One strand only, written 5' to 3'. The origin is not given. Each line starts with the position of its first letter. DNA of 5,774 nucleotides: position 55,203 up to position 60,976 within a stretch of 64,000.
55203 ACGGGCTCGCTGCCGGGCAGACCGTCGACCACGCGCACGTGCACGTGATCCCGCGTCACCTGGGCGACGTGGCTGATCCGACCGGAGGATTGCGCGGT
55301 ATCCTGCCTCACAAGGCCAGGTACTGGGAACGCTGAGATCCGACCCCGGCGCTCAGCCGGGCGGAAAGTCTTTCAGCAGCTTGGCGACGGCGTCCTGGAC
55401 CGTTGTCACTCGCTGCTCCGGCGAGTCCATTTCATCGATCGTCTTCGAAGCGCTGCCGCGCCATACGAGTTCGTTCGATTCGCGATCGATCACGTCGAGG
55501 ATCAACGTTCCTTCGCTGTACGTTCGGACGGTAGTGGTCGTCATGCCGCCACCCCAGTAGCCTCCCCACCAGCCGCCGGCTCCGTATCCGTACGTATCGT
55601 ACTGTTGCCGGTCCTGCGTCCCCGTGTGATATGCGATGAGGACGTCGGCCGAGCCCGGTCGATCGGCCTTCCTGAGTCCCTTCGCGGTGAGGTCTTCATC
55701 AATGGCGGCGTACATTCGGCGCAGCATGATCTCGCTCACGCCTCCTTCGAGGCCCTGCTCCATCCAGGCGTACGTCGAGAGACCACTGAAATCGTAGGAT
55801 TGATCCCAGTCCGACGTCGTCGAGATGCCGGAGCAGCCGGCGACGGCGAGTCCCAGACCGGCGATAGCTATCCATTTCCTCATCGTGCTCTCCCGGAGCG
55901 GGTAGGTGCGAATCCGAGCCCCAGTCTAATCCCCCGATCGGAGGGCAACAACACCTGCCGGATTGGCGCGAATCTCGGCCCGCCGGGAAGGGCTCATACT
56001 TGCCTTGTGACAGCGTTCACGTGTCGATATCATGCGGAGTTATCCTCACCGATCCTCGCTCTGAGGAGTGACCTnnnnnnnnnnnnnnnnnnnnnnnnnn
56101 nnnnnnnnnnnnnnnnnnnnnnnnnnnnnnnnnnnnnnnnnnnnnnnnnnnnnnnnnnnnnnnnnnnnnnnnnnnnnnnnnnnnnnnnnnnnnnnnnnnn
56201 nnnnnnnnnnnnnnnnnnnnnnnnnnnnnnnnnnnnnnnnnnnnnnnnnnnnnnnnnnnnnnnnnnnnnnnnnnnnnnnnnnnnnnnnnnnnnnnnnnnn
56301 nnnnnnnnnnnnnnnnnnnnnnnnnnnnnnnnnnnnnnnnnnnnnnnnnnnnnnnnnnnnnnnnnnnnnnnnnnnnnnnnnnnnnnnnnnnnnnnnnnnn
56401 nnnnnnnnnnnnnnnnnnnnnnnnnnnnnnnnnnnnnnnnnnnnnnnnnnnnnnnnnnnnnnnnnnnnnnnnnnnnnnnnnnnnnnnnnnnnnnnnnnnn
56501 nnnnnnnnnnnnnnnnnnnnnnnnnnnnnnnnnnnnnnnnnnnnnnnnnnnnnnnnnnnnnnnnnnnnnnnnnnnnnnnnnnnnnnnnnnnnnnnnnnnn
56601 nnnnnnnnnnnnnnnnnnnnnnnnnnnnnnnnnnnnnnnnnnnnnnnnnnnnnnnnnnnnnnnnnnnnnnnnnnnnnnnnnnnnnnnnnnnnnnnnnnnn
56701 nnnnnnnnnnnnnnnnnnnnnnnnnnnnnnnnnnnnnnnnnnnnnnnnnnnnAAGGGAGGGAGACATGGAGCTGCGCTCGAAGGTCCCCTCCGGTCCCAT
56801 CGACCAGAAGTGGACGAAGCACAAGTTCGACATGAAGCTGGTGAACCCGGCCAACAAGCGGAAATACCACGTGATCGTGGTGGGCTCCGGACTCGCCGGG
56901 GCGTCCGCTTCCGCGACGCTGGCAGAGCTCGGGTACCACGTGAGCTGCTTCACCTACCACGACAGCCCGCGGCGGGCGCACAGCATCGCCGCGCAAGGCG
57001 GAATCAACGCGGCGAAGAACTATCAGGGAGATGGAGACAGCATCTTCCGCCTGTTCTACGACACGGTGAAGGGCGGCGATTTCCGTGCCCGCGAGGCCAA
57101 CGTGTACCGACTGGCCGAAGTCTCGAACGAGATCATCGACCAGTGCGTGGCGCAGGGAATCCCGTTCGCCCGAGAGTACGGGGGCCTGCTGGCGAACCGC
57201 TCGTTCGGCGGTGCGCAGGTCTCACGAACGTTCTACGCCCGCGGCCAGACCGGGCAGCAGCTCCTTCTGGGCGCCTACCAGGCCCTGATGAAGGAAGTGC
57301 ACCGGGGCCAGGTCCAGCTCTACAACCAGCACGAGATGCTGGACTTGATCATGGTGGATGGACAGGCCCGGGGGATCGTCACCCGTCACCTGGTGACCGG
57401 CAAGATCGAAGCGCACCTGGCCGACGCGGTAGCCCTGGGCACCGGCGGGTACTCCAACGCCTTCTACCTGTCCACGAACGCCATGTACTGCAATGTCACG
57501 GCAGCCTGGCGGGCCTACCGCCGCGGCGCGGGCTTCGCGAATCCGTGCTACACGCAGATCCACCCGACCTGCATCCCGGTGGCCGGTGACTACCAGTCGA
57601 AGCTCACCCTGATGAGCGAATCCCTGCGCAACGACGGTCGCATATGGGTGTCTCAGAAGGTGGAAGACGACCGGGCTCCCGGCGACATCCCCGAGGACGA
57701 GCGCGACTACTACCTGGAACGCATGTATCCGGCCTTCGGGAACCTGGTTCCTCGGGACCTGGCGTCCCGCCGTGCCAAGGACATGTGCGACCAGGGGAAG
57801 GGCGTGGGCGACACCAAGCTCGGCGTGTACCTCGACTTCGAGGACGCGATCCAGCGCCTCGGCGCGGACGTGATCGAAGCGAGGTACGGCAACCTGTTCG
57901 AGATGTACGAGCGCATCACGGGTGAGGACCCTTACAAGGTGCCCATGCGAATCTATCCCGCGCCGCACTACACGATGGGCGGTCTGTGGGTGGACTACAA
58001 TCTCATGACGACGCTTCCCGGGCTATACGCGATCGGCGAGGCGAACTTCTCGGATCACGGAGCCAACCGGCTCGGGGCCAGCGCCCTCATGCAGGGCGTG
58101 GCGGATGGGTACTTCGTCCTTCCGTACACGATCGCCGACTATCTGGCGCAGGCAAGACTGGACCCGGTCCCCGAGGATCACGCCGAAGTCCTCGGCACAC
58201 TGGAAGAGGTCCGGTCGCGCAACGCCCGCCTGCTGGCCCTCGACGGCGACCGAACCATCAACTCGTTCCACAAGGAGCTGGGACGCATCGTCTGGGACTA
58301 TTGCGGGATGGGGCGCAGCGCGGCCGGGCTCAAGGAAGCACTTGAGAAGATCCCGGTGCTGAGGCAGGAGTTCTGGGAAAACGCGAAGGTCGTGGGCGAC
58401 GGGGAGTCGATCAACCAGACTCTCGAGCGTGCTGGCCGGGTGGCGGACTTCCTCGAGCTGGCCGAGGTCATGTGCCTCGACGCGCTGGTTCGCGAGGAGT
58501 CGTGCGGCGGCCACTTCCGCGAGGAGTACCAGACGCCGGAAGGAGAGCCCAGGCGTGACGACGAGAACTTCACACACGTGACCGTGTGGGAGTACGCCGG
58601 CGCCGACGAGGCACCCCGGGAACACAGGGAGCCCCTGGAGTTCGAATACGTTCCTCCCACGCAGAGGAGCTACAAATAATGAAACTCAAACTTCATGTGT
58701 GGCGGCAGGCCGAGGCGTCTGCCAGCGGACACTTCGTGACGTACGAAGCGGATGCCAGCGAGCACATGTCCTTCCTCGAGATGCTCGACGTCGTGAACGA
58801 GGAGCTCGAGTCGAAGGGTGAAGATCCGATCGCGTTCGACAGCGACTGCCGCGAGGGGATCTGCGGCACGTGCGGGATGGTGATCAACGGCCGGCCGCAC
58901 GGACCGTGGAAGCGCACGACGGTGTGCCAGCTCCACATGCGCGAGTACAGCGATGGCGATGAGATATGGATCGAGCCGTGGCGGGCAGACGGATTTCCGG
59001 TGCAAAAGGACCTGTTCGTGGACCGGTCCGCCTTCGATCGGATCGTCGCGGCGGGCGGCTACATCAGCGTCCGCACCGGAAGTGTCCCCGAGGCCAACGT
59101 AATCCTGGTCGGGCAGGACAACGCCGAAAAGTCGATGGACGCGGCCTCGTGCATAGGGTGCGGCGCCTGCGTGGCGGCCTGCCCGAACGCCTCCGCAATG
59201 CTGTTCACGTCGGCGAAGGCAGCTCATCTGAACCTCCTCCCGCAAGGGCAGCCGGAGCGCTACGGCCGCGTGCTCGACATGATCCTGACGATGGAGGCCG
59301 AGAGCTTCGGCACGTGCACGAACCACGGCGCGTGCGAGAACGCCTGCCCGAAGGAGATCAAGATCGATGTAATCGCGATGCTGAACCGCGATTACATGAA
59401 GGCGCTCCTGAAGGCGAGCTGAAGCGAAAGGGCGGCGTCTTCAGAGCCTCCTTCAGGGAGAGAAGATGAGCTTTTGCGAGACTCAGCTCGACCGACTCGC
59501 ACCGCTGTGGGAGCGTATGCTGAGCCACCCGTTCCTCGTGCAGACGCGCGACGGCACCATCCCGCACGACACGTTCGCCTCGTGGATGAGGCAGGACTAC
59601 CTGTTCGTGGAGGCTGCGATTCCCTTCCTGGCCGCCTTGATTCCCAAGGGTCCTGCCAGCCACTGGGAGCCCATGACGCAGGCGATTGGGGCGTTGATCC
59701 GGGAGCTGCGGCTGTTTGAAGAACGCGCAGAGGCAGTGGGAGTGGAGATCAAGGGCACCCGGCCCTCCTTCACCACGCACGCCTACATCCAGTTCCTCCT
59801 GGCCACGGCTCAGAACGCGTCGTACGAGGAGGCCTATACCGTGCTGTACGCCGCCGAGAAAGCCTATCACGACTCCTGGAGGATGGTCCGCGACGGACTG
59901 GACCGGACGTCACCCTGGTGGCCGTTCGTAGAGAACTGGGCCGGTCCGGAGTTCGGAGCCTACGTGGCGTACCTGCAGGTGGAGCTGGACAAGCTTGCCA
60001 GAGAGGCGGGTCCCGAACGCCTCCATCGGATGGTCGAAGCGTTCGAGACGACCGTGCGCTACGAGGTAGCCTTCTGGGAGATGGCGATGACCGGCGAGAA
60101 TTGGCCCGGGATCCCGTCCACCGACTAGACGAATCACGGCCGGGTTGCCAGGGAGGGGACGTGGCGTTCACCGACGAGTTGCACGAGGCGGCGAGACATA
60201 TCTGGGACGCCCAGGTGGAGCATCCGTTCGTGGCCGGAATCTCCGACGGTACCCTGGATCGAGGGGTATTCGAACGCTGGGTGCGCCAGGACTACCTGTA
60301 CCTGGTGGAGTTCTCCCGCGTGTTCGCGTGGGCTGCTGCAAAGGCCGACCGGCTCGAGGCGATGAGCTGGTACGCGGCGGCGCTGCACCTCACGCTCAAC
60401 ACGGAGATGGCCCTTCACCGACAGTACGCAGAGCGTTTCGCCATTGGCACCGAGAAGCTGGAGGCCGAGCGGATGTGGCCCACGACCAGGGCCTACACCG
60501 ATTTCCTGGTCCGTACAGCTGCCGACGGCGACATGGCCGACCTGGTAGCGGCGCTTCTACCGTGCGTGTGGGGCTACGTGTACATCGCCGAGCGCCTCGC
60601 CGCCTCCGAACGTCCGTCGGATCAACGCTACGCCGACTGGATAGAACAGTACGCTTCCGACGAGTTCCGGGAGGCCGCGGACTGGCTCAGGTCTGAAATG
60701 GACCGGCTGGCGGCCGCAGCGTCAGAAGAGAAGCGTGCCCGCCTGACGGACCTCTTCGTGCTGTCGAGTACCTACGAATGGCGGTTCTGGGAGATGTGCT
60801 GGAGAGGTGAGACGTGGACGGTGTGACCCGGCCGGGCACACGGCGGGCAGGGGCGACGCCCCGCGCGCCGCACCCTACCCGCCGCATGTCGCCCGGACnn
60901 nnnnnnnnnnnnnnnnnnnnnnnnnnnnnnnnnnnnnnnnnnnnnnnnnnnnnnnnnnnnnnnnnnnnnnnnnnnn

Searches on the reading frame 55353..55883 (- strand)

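Call 50: search_protein_families(library=pfam, proteins=[window:55353-55883:-], max_evalue=0.01)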
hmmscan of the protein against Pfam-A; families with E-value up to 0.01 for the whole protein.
window:55353-55883:- (176 aa): 1 family
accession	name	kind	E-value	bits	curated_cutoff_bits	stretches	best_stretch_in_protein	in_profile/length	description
PF13590.11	DUF4136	-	5.3e-42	144.3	32.8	1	23-175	2-152/152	Domain of unknown function (DUF4136)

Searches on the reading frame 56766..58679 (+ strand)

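Call 50: search_protein_families(library=pfam, proteins=[window:56766-58679:+], max_evalue=0.01)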
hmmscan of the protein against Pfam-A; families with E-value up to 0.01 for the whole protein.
window:56766-58679:+ (637 aa): 8 families
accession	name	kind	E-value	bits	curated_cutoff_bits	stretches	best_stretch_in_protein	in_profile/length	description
PF00890.30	FAD_binding_2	-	1.2e-53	183.3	20.4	1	35-441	1-414/414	FAD binding domain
PF02910.25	Succ_DH_flav_C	-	3.8e-38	130.8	20.8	1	502-636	1-130/130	Fumarate reductase flavoprotein C-term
PF01266.30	DAO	-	6.7e-08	32.9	27.9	1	35-327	1-300/353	FAD dependent oxidoreductase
PF07992.20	Pyr_redox_2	-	1.6e-05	25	26.1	1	34-68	1-31/291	Pyridine nucleotide-disulphide oxidoreductase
PF03486.20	HI0933_like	-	0.00014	21.8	50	0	35-85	2-52/244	HI0933-like protein Rossmann domain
PF13450.12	NAD_binding_8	-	0.00072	20.2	21.9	1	38-76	1-40/68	NAD(P)-binding Rossmann-like domain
PF00070.33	Pyr_redox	-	0.002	19.1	22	1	35-70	1-36/82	Pyridine nucleotide-disulphide oxidoreductase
PF01134.28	GIDA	-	0.0039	16.7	22.1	1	36-64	2-30/391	Glucose inhibited division protein A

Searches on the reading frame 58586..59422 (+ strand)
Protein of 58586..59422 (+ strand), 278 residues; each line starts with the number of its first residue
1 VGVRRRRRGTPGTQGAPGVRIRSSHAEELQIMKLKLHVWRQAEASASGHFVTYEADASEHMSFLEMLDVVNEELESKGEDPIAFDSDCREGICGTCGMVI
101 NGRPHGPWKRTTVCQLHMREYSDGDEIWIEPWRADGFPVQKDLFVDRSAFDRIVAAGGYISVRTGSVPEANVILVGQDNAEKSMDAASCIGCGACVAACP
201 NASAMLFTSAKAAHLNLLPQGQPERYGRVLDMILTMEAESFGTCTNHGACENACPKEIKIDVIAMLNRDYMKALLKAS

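Call 50: search_protein_families(library=pfam, proteins=[window:58586-59422:+], max_evalue=0.01)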
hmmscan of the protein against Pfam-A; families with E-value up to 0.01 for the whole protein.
window:58586-59422:+ (278 aa): 16 families
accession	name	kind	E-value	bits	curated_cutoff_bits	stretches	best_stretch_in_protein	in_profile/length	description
PF13085.11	Fer2_3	-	1e-25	90.2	27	1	35-150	1-105/107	2Fe-2S iron-sulfur cluster binding domain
PF12838.12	Fer4_7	-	1.8e-09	38.3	27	1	188-257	1-51/52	4Fe-4S dicluster domain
PF13183.11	Fer4_8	-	2.8e-09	37.8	27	1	186-258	2-68/68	4Fe-4S dicluster domain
PF13187.11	Fer4_9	-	3.6e-08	33.7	27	1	181-201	34-49/52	4Fe-4S dicluster domain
PF13237.11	Fer4_10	-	6.2e-08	32.9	25.5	2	184-255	4-53/53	4Fe-4S dicluster domain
PF12797.12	Fer4_2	-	2e-07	31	24.5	1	184-200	5-21/22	4Fe-4S binding domain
PF13534.11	Fer4_17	-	8.8e-06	26.6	22.2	1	177-201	34-58/61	4Fe-4S dicluster domain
PF00037.32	Fer4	-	1.1e-05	25.4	21.1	1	185-201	4-20/24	4Fe-4S binding domain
PF12837.12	Fer4_6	-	2.8e-05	24.3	25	1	184-201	4-21/24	4Fe-4S binding domain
PF14697.11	Fer4_21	-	0.00021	21.8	35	1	184-212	3-31/59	4Fe-4S dicluster domain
PF13459.11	Fer4_15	-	0.00027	22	22.4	0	184-202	3-21/66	4Fe-4S single cluster domain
PF12800.12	Fer4_4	-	0.00059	20.4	24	1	188-201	3-16/17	4Fe-4S binding domain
PF13746.11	Fer4_18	-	0.00062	20.4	27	0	178-201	50-73/114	4Fe-4S dicluster domain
PF12798.12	Fer4_3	-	0.0014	19.7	27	0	189-201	1-13/15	4Fe-4S binding domain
PF00111.32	Fer2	-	0.0025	18.1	21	1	79-104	25-52/77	2Fe-2S iron-sulfur cluster binding domain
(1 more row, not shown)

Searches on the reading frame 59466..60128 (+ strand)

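Call 50: search_protein_families(library=pfam, proteins=[window:59466-60128:+], max_evalue=0.01)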
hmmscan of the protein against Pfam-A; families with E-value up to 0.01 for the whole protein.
window:59466-60128:+ (220 aa): 1 family
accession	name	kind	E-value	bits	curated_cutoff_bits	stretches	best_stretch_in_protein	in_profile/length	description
PF03070.21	TENA_THI-4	-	5e-29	102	22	1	9-209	2-209/210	TENA/THI-4/PQQC family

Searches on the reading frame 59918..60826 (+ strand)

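Call 50: search_protein_families(library=pfam, proteins=[window:59918-60826:+], max_evalue=0.01)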
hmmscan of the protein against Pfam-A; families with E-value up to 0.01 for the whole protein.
window:59918-60826:+ (302 aa): 1 family
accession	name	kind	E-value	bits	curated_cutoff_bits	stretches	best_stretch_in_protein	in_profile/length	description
PF03070.21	TENA_THI-4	-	1.1e-52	179.3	22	1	89-296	1-209/210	TENA/THI-4/PQQC family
